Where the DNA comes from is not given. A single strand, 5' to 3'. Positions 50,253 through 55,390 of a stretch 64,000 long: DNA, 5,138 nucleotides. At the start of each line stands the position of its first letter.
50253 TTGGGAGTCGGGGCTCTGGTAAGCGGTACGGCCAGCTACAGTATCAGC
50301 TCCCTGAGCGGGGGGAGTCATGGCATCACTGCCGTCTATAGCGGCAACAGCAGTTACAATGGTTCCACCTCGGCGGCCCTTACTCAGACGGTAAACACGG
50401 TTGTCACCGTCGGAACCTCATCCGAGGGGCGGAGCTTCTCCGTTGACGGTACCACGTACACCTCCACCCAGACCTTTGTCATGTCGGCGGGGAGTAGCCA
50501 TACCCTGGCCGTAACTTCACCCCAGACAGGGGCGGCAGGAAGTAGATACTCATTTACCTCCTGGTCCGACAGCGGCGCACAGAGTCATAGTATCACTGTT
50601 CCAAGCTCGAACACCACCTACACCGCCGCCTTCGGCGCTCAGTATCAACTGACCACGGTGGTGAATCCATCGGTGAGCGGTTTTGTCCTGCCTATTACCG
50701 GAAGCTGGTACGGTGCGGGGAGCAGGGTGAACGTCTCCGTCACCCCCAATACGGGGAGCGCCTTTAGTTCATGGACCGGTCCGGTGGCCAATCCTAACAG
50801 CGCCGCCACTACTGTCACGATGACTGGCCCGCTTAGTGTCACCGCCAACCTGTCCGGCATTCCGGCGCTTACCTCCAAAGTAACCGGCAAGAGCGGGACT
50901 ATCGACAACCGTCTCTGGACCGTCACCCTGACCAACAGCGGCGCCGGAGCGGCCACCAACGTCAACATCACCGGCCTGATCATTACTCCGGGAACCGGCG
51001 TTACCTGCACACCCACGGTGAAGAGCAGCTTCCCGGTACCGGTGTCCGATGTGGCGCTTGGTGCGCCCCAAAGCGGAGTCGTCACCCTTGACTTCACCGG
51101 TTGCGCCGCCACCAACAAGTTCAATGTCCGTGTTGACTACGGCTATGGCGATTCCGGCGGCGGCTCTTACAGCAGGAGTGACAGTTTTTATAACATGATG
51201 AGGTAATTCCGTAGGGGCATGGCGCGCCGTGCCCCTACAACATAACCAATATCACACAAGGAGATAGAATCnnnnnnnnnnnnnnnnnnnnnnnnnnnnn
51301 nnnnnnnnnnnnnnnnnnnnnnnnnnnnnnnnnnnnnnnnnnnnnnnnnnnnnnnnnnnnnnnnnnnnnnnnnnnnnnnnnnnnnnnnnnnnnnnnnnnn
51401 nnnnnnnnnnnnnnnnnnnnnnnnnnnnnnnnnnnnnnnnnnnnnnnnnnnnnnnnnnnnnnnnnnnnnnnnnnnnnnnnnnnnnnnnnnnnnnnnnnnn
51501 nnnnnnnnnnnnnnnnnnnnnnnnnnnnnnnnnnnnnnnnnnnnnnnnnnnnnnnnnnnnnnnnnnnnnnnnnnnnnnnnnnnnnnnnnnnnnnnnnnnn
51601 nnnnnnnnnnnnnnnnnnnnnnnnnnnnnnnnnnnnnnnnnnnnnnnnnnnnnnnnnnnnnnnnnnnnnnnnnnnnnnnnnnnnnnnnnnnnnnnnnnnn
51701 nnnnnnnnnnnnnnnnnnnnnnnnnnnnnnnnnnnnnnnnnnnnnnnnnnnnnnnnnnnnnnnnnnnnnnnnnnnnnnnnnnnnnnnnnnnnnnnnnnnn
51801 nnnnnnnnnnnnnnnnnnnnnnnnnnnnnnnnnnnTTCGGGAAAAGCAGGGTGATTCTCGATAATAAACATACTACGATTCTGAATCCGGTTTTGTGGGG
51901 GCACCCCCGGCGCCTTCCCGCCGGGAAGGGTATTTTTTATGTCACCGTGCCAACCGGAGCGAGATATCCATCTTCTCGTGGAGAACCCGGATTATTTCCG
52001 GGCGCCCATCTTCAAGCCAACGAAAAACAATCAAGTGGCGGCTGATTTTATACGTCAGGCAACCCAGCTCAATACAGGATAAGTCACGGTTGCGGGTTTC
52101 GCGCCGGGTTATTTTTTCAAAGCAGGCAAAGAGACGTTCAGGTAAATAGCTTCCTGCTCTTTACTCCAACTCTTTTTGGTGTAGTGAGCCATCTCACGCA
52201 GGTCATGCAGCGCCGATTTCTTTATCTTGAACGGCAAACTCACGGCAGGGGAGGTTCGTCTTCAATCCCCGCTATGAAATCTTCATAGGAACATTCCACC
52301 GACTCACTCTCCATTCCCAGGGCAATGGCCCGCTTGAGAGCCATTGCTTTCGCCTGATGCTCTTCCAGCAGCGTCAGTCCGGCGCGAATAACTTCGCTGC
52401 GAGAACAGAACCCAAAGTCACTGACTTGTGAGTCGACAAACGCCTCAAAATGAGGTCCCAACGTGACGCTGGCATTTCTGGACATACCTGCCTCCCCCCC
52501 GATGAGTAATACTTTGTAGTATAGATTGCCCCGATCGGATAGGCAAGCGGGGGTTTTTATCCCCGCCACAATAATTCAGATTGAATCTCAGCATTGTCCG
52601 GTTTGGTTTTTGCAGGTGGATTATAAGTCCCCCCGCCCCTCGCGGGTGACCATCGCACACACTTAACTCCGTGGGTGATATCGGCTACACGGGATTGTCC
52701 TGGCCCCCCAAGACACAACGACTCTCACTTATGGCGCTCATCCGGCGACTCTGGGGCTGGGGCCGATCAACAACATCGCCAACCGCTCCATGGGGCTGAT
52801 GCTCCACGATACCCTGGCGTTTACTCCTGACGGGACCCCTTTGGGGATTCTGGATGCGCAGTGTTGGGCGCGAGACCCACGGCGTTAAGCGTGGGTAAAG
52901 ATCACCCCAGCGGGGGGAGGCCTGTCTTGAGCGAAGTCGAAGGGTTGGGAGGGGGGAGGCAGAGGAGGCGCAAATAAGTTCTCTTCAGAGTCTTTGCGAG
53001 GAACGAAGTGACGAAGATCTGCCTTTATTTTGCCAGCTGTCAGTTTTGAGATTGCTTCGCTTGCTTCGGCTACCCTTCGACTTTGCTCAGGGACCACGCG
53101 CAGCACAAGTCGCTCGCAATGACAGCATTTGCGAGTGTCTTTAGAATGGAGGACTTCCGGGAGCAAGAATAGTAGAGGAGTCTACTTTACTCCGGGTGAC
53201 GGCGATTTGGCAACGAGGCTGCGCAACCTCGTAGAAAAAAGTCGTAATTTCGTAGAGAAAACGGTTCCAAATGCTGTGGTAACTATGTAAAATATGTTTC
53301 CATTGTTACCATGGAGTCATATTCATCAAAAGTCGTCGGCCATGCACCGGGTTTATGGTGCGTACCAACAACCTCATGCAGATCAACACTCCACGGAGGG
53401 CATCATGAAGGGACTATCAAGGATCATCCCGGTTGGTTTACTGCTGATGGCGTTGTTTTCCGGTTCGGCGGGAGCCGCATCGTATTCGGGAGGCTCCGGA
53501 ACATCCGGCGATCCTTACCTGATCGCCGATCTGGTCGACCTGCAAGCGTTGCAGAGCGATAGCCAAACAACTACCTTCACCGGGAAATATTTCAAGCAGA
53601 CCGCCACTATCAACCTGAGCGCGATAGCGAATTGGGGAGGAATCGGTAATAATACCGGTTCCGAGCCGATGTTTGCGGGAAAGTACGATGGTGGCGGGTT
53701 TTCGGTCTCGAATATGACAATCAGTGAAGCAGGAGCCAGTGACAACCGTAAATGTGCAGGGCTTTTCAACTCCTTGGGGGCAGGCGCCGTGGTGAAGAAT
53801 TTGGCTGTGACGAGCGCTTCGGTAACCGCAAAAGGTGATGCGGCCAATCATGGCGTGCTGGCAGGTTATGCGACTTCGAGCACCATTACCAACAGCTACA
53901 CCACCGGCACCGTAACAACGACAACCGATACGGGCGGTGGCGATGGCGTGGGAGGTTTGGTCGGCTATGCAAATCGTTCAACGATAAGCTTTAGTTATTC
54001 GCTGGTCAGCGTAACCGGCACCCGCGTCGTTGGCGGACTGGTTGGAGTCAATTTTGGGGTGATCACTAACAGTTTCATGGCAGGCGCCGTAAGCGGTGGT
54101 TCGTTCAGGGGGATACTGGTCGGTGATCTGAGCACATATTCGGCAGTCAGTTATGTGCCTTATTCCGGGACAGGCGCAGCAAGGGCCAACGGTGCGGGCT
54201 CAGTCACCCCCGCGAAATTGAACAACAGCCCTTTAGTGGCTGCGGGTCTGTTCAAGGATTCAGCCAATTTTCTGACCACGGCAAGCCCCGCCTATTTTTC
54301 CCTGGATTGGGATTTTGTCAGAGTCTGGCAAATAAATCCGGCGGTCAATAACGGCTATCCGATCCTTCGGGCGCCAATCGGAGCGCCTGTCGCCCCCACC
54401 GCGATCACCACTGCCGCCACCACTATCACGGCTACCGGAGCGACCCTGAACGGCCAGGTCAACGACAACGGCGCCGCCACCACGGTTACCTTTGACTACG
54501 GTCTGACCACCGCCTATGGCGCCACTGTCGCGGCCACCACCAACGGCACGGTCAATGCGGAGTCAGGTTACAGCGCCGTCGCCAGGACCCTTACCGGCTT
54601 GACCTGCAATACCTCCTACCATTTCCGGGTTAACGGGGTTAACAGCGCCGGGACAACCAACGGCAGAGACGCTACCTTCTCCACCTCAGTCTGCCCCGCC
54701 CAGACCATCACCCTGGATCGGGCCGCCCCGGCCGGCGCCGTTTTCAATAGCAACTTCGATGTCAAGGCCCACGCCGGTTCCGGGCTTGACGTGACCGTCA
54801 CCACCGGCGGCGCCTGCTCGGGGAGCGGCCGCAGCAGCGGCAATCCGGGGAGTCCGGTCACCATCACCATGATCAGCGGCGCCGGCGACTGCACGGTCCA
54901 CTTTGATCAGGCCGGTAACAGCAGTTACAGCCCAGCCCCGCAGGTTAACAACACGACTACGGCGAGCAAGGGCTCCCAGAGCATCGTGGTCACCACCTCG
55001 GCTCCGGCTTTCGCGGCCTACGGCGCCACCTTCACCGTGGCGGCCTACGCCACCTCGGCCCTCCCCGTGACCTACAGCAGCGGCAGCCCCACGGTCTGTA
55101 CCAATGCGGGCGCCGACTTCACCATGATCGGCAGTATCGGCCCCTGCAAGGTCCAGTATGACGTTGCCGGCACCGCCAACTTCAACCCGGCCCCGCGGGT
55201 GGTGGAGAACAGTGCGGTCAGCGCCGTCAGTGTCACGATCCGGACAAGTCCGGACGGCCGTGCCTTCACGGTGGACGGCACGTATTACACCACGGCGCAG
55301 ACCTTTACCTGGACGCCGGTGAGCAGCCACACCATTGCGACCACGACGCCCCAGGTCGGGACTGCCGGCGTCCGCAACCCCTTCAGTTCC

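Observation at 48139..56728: Tandemly duplicated two-gene surface module: a head-variable secreted protein plus a small PEP-CTERM partner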

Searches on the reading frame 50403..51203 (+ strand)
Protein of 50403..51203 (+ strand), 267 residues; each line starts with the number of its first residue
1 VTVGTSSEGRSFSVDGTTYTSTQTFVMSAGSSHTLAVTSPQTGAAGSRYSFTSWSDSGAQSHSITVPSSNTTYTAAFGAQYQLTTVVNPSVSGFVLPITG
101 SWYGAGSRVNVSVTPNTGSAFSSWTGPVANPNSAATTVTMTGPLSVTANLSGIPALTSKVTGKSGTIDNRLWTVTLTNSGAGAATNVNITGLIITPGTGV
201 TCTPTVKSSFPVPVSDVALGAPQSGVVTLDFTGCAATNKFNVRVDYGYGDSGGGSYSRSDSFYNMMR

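Call 17: find_homologous_proteins(query=window:50403-51203:+, max_evalue=0.001)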
Query window:50403-51203:+ (267 aa): 201 proteins with E <= 0.001 among 3700 candidates; the best 120 are listed.
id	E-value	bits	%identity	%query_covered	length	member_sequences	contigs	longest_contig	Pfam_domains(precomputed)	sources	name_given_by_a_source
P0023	1.6e-81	292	59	60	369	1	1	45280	PF18998.7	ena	-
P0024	8.7e-77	277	46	92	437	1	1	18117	PF18998.7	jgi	jgi:hypothetical protein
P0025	2.0e-76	275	54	56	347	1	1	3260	PF18998.7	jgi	-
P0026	6.4e-74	267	53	97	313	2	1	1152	PF16640.12,PF18998.7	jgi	jgi:hypothetical protein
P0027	2.3e-66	243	53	57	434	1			PF18998.7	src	-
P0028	3.9e-64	235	49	100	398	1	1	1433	PF18998.7,PF09136.17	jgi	jgi:hypothetical protein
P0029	5.9e-64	235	55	81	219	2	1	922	PF18998.7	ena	-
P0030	1.0e-63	234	50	99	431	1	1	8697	PF18998.7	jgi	jgi:hypothetical protein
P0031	5.0e-63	232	50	100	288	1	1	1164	PF18998.7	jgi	jgi:hypothetical protein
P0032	1.6e-59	220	48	98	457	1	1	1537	PF16640.12,PF18998.7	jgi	jgi:hypothetical protein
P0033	8.3e-57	211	45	100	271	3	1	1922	PF18998.7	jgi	jgi:hypothetical protein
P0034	5.4e-54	202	58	57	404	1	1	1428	PF15780.12,PF18998.7,PF22544.3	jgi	jgi:hypothetical protein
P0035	1.0e-53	201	50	58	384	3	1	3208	PF18998.7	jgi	-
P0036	4.6e-53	199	47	91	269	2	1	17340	PF18998.7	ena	-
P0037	7.6e-53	198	45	62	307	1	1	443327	PF18998.7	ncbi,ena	-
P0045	2.6e-49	187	46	92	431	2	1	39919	PF16640.12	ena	-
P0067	8.7e-40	155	44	81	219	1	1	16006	PF18998.7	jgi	jgi:hypothetical protein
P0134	4.0e-26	111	34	92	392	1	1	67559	PF16640.12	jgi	-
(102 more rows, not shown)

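Call 53: find_encoding_contigs(protein=P0134, flank=4000, max_places=1)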
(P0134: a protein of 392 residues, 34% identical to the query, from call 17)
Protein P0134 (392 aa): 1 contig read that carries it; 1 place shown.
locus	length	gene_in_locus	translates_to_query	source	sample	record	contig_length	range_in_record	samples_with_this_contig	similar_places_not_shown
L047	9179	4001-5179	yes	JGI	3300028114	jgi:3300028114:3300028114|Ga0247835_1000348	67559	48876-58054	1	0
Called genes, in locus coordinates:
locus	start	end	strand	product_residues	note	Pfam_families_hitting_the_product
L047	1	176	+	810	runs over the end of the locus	PF00515:TPR_1 (faint), PF07719:TPR_2 (faint), PF13181:TPR_8 (faint), PF13424:TPR_12 (weak), PF12770:CHAT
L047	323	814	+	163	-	PF06776:IalB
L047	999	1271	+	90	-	-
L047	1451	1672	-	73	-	-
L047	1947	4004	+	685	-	PF14312:FG-GAP_2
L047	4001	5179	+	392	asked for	PF16640:Big_3_5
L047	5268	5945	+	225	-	-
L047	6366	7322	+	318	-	-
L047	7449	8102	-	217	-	-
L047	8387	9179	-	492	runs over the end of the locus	PF01943:Polysacc_synt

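Call 54: find_encoding_contigs(protein=P0045, flank=4000, max_places=1)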
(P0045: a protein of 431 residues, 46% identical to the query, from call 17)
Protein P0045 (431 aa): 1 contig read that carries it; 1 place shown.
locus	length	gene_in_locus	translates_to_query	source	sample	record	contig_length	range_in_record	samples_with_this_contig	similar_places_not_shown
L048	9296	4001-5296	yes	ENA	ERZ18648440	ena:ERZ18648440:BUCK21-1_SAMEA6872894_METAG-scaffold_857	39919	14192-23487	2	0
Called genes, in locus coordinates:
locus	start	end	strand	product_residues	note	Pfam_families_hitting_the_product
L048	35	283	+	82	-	-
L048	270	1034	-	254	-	PF01553:Acyltransferase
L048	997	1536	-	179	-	PF00702:Hydrolase, PF08645:PNK3P, PF13344:Hydrolase_6 (faint), PF13419:HAD_2 (faint), PF13242:Hydrolase_like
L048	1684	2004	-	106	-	PF12833:HTH_18, PF00165:HTH_AraC (weak)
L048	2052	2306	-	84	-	-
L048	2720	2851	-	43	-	-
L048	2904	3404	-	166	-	-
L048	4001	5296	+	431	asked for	PF16640:Big_3_5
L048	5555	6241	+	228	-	PF07589:PEP_exosort_dom (weak)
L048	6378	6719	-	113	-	PF08888:HopJ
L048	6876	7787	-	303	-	PF13103:TonB_2 (weak), PF03544:TonB_C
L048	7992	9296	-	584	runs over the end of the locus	PF00890:FAD_binding_2, PF01266:DAO (weak), PF03486:HI0933_like (faint), PF07992:Pyr_redox_2 (weak), PF02910:Succ_DH_flav_C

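Call 55: find_encoding_contigs(protein=P0036, flank=4000, max_places=1)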
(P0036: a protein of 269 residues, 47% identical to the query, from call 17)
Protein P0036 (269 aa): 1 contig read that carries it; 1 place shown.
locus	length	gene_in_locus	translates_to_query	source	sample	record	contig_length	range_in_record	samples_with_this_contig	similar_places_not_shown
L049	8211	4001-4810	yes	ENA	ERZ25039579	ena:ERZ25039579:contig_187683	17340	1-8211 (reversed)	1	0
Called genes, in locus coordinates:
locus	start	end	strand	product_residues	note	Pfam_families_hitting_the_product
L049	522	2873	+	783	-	PF16640:Big_3_5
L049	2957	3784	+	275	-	-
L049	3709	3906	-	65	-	-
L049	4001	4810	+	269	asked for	PF18998:Flg_new_2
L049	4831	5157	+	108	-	-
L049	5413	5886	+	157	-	-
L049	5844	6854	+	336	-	PF00067:p450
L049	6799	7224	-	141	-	PF03960:ArsC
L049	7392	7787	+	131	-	-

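Call 80: search_protein_families(library=ncbifam, proteins=[L048:5555-6238:+, L047:5268-5942:+], max_evalue=0.01)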
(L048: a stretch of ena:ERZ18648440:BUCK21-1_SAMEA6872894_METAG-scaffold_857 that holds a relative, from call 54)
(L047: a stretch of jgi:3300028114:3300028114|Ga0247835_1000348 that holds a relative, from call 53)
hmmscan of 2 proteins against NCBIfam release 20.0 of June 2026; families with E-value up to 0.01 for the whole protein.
L048:5555-6238:+ (228 aa): 8 families
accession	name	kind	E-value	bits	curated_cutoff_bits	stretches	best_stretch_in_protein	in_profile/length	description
NF041538.1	PEP_EDSA_1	subfamily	1.8e-06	27.9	100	1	114-220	210-305/307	EDSAP-1 family PEP-CTERM protein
NF033554.9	floc_PepA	equivalog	5.5e-05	23.1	80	1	79-220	143-258/261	flocculation-associated PEP-CTERM protein PepA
NF038125.1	PEP_CTERM_THxN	subfamily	8.1e-05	22.3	85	1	197-220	222-244/246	THxN family PEP-CTERM protein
NF038129.1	PEP_NF038129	equivalog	0.00013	21.9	65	1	190-220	167-192/194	NF038129 family PEP-CTERM protein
NF038118.1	PEP_CTERM_CCXG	equivalog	0.00058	19.6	90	1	173-220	150-197/199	CCXG family PEP-CTERM protein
TIGR02595.1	PEP_CTERM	domain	0.00061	20.5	16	1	199-222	1-23/24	PEP-CTERM sorting domain-containing protein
NF041927.1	Xrt_dep_XDP1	equivalog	0.00067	19.7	125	1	193-220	207-240/242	exosortase-dependent surface protein XDP1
NF038120.1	PEP_CTERM_QFxxD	subfamily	0.0018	18.2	80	1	197-219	191-213/215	NF038120 family PEP-CTERM protein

L047:5268-5942:+ (225 aa): 3 families
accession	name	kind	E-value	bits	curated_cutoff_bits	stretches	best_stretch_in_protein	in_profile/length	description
NF035944.1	PEPxxWA-CTERM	domain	1.7e-05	24.6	35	1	198-214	4-20/24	PEPxxWA-CTERM sorting domain-containing protein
NF038129.1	PEP_NF038129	equivalog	0.0033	17.3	65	0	175-215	152-191/194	NF038129 family PEP-CTERM protein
NF041927.1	Xrt_dep_XDP1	equivalog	0.0054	16.7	125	0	192-215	216-240/242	exosortase-dependent surface protein XDP1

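Call 90: find_encoding_contigs(protein=P0024, flank=3000, max_places=1)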
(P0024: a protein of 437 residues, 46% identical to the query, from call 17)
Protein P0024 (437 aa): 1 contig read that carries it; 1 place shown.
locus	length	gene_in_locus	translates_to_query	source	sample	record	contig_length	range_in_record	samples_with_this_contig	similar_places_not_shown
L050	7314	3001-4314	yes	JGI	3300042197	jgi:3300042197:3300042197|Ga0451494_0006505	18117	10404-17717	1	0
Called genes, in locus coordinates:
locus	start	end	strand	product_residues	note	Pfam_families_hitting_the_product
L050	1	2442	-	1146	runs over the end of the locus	PF13620:CarboxypepD_reg, PF13715:CarbopepD_reg_2 (weak), PF25183:OMP_b-brl_4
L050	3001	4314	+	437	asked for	PF18998:Flg_new_2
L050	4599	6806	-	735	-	PF13700:DUF4158, PF01526:DDE_Tnp_Tn3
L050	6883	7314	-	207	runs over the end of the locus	PF00239:Resolvase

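Call 91: find_encoding_contigs(protein=P0067, flank=3000, max_places=1)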
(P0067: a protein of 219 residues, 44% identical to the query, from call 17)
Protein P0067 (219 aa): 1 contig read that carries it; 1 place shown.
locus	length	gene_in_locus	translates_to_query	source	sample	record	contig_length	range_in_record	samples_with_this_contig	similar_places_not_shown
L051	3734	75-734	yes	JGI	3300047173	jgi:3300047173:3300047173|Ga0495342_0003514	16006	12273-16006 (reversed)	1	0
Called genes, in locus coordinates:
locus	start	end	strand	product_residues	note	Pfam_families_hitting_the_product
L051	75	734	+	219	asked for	PF18998:Flg_new_2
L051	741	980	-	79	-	-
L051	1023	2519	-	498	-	-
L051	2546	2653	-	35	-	-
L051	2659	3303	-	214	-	PF00149:Metallophos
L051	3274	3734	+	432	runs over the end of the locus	PF01266:DAO (weak), PF01494:FAD_binding_3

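Call 92: find_encoding_contigs(protein=P0030, flank=3000, max_places=1)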
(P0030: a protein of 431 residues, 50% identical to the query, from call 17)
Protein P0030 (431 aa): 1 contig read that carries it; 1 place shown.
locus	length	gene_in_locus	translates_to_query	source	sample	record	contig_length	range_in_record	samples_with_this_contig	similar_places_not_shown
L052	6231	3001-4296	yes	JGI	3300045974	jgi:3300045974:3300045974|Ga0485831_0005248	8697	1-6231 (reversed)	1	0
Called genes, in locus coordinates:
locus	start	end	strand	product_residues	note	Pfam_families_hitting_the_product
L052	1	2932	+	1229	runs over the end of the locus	PF01391:Collagen, PF24796:WDR55 (faint)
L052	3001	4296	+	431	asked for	PF18998:Flg_new_2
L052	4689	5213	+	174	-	-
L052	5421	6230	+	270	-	?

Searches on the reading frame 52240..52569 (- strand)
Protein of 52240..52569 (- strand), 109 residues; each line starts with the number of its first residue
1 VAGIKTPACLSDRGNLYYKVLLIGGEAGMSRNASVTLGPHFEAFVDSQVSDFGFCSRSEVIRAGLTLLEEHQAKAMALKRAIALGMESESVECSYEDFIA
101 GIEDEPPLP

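Call 8: search_protein_families(library=pfam, proteins=[window:52240-52569:-], max_evalue=0.001)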
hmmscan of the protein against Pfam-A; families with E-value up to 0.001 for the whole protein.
window:52240-52569:- (109 aa): 1 family
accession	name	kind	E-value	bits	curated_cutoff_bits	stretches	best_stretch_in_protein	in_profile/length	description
PF03693.20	ParD_antitoxin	-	3.8e-18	66.1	21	1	29-99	1-72/81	Bacterial antitoxin of ParD toxin-antitoxin type II system and RHH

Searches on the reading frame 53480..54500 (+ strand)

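Call 77: search_protein_families(library=pfam, proteins=[window:53480-54500:+], max_evalue=10)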
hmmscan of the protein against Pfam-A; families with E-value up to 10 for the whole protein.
window:53480-54500:+ (340 aa): 1 family
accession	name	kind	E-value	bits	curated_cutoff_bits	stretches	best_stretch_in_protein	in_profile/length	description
PF07581.17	Glug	-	0.015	16.1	20.5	3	125-146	6-28/28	The GLUG motif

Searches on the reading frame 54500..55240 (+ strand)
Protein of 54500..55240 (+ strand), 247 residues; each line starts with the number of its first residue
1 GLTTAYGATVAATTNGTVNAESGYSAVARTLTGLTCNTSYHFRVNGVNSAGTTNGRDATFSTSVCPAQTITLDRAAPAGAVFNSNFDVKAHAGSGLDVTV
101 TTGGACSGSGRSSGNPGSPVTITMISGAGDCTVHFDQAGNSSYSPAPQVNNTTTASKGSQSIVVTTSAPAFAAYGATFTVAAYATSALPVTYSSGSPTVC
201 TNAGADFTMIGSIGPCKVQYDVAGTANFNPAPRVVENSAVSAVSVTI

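Call 77: search_protein_families(library=pfam, proteins=[window:54500-55240:+], max_evalue=10)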
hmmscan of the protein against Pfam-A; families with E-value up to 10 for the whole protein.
window:54500-55240:+ (247 aa): 4 families
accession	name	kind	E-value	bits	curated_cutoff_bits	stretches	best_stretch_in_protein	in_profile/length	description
PF00041.27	fn3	-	0.0027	18.3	25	1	14-53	39-75/84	Fibronectin type III domain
PF25059.1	FN3_DSCAM-DSCAML_C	-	0.015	16.1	39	1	28-69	46-86/89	DSCAM/DSCAML C-terminal Fn3-like domain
PF16656.11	Pur_ac_phosph_N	-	0.048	14.7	30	1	8-53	41-84/93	Purple acid Phosphatase, N-terminal domain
PF16655.11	PhoD_N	-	0.066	14.2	30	1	9-56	42-87/90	PhoD-like phosphatase, N-terminal domain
